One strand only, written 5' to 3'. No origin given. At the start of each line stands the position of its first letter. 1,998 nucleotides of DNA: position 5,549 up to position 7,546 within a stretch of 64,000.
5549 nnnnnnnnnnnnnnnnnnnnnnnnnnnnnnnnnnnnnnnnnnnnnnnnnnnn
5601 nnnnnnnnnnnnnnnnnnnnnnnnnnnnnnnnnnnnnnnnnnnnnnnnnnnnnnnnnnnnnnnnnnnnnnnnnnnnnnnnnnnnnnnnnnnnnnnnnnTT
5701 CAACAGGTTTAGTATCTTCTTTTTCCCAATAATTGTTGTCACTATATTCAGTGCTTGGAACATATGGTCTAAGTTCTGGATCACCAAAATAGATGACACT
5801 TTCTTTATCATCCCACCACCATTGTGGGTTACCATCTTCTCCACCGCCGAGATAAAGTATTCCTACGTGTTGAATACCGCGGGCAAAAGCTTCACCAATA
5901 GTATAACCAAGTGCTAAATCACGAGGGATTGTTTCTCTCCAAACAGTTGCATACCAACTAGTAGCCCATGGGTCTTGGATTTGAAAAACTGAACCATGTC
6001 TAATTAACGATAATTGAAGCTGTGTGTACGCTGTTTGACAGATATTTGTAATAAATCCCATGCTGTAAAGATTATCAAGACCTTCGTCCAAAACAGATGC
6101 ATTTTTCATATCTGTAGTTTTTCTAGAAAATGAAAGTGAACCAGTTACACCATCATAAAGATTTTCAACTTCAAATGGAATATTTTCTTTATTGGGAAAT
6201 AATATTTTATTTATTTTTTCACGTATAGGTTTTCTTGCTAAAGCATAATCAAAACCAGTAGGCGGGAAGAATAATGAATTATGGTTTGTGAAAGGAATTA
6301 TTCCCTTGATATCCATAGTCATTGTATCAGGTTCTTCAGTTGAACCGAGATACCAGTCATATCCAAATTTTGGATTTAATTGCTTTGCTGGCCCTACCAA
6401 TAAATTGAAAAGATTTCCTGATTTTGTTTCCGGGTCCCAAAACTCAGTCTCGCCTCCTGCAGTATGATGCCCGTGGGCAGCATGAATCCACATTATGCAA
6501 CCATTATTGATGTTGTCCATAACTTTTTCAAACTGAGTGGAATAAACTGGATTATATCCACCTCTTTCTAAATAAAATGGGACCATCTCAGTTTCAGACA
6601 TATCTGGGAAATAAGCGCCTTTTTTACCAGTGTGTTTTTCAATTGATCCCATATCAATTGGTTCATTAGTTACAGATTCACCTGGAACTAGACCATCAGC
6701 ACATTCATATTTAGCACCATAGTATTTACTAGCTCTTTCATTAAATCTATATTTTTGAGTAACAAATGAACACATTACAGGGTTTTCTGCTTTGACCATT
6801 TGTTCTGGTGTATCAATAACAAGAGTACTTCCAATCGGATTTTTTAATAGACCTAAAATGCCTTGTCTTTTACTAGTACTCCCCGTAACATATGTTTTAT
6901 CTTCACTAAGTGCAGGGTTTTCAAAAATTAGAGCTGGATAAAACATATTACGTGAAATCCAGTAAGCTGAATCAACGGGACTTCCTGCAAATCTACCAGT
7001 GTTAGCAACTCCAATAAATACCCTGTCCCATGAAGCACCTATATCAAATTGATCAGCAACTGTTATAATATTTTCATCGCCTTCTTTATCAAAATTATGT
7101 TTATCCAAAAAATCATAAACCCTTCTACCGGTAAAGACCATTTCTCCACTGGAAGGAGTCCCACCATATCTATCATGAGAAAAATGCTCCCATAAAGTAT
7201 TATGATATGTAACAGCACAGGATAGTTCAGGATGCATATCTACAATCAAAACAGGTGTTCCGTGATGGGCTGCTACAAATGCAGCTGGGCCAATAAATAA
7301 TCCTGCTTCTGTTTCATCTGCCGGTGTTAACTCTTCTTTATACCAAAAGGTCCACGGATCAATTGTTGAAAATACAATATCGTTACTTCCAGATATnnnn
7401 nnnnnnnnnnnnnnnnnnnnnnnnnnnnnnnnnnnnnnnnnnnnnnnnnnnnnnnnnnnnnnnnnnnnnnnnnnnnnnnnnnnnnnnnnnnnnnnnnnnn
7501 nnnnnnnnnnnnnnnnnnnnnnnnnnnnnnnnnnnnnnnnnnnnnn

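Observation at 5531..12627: Tandem pair of giant paralogous surface proteins with an uncharacterised conserved C-terminal domain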

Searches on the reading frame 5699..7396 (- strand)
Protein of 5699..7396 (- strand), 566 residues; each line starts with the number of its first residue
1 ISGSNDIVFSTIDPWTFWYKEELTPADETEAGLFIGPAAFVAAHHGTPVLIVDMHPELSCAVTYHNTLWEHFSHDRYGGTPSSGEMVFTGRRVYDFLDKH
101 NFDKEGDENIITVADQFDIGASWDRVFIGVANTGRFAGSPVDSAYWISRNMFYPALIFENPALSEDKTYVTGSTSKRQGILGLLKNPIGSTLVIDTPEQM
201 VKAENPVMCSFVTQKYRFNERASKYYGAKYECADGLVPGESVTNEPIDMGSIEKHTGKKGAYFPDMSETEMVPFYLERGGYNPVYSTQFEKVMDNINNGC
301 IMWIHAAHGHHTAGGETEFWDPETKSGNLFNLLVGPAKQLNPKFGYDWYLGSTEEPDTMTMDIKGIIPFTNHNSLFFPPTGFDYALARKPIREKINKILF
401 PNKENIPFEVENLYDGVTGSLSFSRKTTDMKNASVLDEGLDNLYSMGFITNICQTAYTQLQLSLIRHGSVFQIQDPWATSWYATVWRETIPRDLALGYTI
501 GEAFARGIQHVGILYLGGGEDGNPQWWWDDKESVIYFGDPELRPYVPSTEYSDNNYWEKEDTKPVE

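Call 56: predict_structure(alignment_id=A3)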
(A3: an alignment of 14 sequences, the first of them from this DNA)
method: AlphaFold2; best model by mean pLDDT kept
length: 566 residues; sequences in the alignment: 14
mean_pLDDT: 34.8   pTM: 0.31
mean pLDDT of the five models: 34.8, 33.9, 33.6, 30.9, 30.4
residues with pLDDT >= 90: 0; 70-90: 0; 50-70: 39; < 50: 527
segments of 3 or more residues with pLDDT < 50: 1-55, 57-91, 101-288, 294-320, 324-394, 405-428, 432-546, 549-557
pLDDT, mean of each block of 10 residues (from residue 1): 28 28 30 31 29 43 47 37 40 53 38 28 25 22 23 22 35 35 36 36 31 31 37 38 32 37 25 27 41 45 35 42 46 37 29 23 26 29 31 52 47 29 39 48 32 32 33 27 29 33 35 31 35 36 44 47 52
secondary structure, 60 per line:
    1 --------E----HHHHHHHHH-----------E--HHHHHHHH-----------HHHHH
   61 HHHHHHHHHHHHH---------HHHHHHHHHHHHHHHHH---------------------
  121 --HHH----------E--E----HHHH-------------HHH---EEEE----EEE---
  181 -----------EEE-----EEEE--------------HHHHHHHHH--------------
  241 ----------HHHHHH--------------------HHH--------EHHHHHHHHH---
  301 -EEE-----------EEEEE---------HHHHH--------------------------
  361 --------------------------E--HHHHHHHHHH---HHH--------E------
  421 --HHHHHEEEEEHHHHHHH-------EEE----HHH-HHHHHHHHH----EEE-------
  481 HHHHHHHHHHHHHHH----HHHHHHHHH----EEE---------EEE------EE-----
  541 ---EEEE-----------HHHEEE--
elements in order: H14-22 H37-44 H56-73 H83-99 H144-147 E167-170 E175-177 E192-194 E200-203 H218-226 H251-256 H289-297 E302-304 E316-320 H330-334 H390-399 H423-427 E428-432 H433-439 E447-449 H458-466 E471-473 H481-495 H500-508 E513-515 E525-527 E544-547 E562-564

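Call 60: search_protein_representatives(alignment_id=A3)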
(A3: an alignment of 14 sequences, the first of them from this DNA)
Query: 14 sequences, 563 profile positions. Proteins with E-value up to 0.001 (for the whole library): 99; up to 1e-10: 79; up to 1e-30: 53. The best 99 are listed.
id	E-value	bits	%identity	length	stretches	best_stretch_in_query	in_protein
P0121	1.3e-269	912.0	-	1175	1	2-559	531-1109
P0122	1.2e-239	813.0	-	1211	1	2-562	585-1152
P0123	2.7e-231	785.5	-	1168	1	2-562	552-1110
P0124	1.6e-219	746.7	-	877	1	2-561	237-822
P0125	5.4e-205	698.7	-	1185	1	2-562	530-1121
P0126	2.8e-197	673.2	-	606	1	86-560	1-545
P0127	1.3e-196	671.0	-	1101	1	2-551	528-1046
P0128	2.3e-195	666.9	-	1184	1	2-558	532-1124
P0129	1.2e-194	664.5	-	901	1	2-562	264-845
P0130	5.2e-189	645.9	-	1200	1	2-561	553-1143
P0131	1.6e-181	621.2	-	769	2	2-364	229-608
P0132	5.3e-173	593.0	-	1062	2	1-365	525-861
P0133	1.0e-170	585.5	-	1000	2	2-364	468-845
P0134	6.6e-170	582.8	-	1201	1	5-562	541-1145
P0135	3.8e-165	567.1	-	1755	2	1-363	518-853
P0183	4.7e-17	78.2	-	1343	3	30-164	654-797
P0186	1.2e-15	73.6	-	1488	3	32-164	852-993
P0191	1.9e-12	63.0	-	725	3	35-160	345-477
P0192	4.5e-12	61.8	-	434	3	439-539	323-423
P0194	2.0e-11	59.6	-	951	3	119-166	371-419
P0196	6.0e-11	58.1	-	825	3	35-165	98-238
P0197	6.5e-11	58.0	-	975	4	101-220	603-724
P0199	8.6e-11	57.6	-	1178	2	413-539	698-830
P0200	1.5e-10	56.8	-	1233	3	35-156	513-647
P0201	2.3e-10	56.1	-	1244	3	32-164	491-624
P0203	7.9e-09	51.1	-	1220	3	435-543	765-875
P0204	1.9e-08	49.8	-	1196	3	409-546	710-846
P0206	5.2e-08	48.4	-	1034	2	34-182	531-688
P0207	5.9e-08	48.2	-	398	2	93-226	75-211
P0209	1.1e-07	47.3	-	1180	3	432-546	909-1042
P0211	1.4e-06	43.7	-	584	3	430-517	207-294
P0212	9.2e-06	40.9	-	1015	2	424-542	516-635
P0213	2.6e-05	39.5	-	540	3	92-164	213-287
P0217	1.5e-04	36.9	-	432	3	435-520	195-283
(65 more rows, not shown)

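Call 63: search_protein_families(library=pfam, proteins=[P0183, P0186, P0191, P0192, P0194, P0196, P0197, P0199, P0200], max_evalue=0.01)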
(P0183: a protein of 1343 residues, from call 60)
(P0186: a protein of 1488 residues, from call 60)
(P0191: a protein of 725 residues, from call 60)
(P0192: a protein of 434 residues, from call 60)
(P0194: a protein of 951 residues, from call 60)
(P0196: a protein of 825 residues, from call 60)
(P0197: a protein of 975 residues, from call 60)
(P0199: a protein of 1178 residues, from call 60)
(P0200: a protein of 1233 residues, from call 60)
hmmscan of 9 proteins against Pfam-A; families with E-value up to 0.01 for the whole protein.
P0183 (1343 aa): 3 families
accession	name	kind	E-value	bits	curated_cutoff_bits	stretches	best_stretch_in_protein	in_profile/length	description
PF17957.7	Big_7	-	1.7e-08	35.4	24.1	1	1214-1277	1-69/70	Bacterial Ig domain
PF19077.6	Big_13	-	6.5e-05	23.8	27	0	1252-1295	51-99/102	Bacterial Ig-like domain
PF13750.12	Big_3_3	-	0.00031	20.9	27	1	1172-1233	2-62/157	Bacterial Ig-like domain (group 3)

P0186 (1488 aa): 2 families
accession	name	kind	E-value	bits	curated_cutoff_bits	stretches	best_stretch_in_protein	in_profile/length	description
PF00404.24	Dockerin_1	-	0.00027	21.5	22.9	1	177-224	3-55/57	Dockerin type I domain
PF00431.26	CUB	-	0.00071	20.3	21.4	1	434-518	17-107/110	CUB domain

P0191 (725 aa): 0 families

P0192 (434 aa): 1 family
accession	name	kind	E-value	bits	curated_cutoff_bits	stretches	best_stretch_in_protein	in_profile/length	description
PF01364.23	Peptidase_C25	-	4.2e-06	26.7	23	1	222-423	209-372/374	Peptidase family C25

P0194 (951 aa): 1 family
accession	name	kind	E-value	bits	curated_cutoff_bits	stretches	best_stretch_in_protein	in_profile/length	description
PF04122.17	CW_binding_2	-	0.0021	19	24.9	1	130-224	2-73/73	Cell wall binding domain 2 (CWB2)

P0196 (825 aa): 8 families
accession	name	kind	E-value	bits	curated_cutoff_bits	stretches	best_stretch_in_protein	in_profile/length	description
PF01364.23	Peptidase_C25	-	4.4e-11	43.1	23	1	185-485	118-374/374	Peptidase family C25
PF17957.7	Big_7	-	6.7e-11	43.1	24.1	1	696-759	1-69/70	Bacterial Ig domain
PF19077.6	Big_13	-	1.2e-09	39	27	1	728-776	44-98/102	Bacterial Ig-like domain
PF13750.12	Big_3_3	-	3e-08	33.9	27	0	654-729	2-82/157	Bacterial Ig-like domain (group 3)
PF22352.2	K319L-like_PKD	-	0.00056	20.3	27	0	737-778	43-84/84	K319L-like, PKD domain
PF16640.11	Big_3_5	-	0.0016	19.4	35.5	0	611-672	5-66/88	Bacterial Ig-like domain (group 3)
PF16967.11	TcfC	-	0.0082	16.1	29.4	0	635-682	13-58/68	E-set like domain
PF07495.19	Y_Y_Y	-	0.0092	16.3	26.6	0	749-776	33-60/65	Y_Y_Y domain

P0197 (975 aa): 0 families

P0199 (1178 aa): 2 families
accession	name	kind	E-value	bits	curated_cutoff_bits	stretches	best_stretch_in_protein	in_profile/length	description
PF04151.21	PPC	-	6.2e-08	33.8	25.9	1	261-327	5-69/70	Bacterial pre-peptidase C-terminal domain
PF01364.23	Peptidase_C25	-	3.7e-05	23.6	23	1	643-832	219-374/374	Peptidase family C25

P0200 (1233 aa): 2 families
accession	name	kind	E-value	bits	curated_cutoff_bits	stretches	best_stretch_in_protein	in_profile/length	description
PF01364.23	Peptidase_C25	-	1.3e-07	31.6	23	1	624-890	128-374/374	Peptidase family C25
PF08842.16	Mfa2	-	0.00047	20.3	21.2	1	337-386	27-76/277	Fimbrillin-A associated anchor proteins Mfa1 and Mfa2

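Call 64: search_protein_families(library=pfam, proteins=[P0201, P0203, P0204, P0206, P0207, P0209, P0211, P0212, P0213, P0217], max_evalue=0.01)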
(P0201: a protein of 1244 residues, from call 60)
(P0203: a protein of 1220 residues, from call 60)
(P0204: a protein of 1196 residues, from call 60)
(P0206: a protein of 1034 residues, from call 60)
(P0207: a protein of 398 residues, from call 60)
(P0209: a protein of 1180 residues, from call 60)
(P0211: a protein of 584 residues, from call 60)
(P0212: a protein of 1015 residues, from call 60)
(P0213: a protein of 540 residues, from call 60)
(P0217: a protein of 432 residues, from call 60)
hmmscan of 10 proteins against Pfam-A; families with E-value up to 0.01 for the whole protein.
P0201 (1244 aa): 1 family
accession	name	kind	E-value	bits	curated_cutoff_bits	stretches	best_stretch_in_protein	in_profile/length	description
PF01364.23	Peptidase_C25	-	4e-06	26.7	23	1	564-854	118-374/374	Peptidase family C25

P0203 (1220 aa): 1 family
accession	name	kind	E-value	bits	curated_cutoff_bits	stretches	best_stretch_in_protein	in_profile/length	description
PF04151.21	PPC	-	7.1e-06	27.2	25.9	1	307-371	7-69/70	Bacterial pre-peptidase C-terminal domain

P0204 (1196 aa): 1 family
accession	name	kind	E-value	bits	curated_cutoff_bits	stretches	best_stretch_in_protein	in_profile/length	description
PF04151.21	PPC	-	0.00044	21.5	25.9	0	305-361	10-66/70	Bacterial pre-peptidase C-terminal domain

P0206 (1034 aa): 0 families

P0207 (398 aa): 1 family
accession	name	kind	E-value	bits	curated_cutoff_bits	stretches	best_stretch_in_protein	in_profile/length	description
PF01364.23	Peptidase_C25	-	0.0015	18.3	23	0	196-381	219-373/374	Peptidase family C25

P0209 (1180 aa): 6 families
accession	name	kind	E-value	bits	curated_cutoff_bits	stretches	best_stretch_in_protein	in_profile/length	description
PF01364.23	Peptidase_C25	-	1.6e-12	47.8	23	1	758-1036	128-373/374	Peptidase family C25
PF17957.7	Big_7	-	3.5e-06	28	24.1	1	1069-1132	3-69/70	Bacterial Ig domain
PF00431.26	CUB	-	0.0013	19.5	21.4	1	247-333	16-108/110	CUB domain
PF13750.12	Big_3_3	-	0.0016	18.6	27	1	1115-1160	3-50/157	Bacterial Ig-like domain (group 3)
PF04151.21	PPC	-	0.0029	18.9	25.9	1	452-523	2-69/70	Bacterial pre-peptidase C-terminal domain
PF19077.6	Big_13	-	0.0051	17.7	27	0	1091-1152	34-101/102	Bacterial Ig-like domain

P0211 (584 aa): 4 families
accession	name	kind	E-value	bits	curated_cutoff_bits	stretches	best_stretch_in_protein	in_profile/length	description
PF17957.7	Big_7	-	3e-14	53.8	24.1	2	371-434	3-69/70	Bacterial Ig domain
PF19077.6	Big_13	-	1.6e-08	35.4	27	1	395-454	36-101/102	Bacterial Ig-like domain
PF01364.23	Peptidase_C25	-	0.00091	19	23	1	111-335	196-372/374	Peptidase family C25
PF09136.16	Glucodextran_B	-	0.0037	17.6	27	0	400-454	36-82/83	Glucodextranase, domain B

P0212 (1015 aa): 0 families

P0213 (540 aa): 0 families

P0217 (432 aa): 2 families
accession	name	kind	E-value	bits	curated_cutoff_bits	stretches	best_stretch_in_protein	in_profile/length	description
PF18884.5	TSP3_bac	-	2.3e-16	59.7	25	3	361-380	1-20/22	Bacterial TSP3 repeat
PF01364.23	Peptidase_C25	-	5.3e-09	36.2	23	1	37-311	119-373/374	Peptidase family C25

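Call 68: search_solved_structures(query=P0209, max_evalue=1, show_alignments=2)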
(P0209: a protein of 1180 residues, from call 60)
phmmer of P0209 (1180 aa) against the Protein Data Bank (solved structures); distinct sequences matched with E-value up to 1: 1.
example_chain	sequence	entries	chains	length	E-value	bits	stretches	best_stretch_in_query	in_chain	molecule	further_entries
7x25_A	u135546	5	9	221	0.51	11.2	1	804-872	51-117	antibody S41 heavy chain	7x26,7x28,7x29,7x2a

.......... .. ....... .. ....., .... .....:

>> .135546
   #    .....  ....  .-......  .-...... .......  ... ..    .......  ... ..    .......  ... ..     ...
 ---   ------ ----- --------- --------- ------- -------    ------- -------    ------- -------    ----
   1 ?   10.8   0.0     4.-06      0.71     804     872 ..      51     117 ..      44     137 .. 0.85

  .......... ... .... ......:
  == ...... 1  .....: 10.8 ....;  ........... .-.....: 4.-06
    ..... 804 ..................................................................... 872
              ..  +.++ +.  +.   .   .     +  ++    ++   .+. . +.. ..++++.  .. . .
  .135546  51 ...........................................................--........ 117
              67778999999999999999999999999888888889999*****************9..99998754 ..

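Call 69: search_solved_structures(query=P0217, max_evalue=1, show_alignments=2)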
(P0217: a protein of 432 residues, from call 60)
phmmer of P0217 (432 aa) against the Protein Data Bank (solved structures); distinct sequences matched with E-value up to 1: 2.
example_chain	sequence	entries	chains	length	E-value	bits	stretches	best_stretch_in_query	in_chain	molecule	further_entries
3ak0_A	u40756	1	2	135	0.057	15.8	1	259-318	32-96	Ancestral congerin Con-anc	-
3ajz_A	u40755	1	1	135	0.064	15.6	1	259-318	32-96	Ancestral congerin Con-anc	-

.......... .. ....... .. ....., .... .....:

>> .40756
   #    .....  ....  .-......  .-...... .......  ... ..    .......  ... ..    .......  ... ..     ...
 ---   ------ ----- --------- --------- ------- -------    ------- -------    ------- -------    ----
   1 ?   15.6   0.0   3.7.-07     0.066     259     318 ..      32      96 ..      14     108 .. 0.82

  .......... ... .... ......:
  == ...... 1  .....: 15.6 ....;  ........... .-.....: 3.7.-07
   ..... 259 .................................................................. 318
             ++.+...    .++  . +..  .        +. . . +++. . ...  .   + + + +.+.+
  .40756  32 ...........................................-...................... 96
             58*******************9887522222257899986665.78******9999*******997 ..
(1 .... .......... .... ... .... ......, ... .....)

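Call 96: list_cluster_members(proteins=[P0196, P0209, P0217, P0200, P0192, P0183, P0199, P0201])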
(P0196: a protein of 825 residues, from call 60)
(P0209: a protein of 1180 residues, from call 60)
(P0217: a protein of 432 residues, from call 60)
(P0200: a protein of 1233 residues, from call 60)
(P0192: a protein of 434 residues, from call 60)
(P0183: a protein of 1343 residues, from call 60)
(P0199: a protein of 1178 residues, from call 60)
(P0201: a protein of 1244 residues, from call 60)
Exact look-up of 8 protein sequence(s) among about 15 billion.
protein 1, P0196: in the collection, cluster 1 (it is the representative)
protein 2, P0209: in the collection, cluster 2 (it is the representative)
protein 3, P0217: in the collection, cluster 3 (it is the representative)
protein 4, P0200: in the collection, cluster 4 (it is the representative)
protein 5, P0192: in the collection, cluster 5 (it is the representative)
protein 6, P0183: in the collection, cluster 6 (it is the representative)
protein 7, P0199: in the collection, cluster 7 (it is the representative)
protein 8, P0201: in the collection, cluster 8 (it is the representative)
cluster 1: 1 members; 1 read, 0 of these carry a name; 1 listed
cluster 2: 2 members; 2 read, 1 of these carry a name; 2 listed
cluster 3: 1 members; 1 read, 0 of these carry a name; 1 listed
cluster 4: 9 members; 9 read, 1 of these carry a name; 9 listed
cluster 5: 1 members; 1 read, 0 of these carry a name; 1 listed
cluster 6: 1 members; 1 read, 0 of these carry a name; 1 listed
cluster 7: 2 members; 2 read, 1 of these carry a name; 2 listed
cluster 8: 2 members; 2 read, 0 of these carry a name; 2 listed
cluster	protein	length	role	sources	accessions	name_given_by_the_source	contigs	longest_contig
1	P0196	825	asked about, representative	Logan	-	-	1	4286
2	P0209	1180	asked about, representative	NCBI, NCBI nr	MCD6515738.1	MAG: hypothetical protein J7L07_12500, partial [Candidatus Odinarchaeota archaeon] | hypothetical protein [Candidatus Odinarchaeota archaeon]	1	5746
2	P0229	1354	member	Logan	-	-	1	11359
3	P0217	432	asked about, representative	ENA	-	-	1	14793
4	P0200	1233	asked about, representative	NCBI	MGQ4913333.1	MAG: C25 family cysteine peptidase [Candidatus Asgardarchaeia archaeon]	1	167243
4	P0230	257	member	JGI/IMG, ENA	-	-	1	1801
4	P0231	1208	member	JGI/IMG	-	-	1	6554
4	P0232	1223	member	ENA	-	-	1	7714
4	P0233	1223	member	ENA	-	-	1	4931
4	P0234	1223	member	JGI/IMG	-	-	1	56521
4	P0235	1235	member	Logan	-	-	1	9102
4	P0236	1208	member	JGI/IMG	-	-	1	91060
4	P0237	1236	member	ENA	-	-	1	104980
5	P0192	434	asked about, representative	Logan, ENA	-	-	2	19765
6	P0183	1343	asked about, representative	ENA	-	-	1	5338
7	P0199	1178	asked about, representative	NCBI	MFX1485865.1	MAG: pre-peptidase C-terminal domain-containing protein, partial [Promethearchaeota ...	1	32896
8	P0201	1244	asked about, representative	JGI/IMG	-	-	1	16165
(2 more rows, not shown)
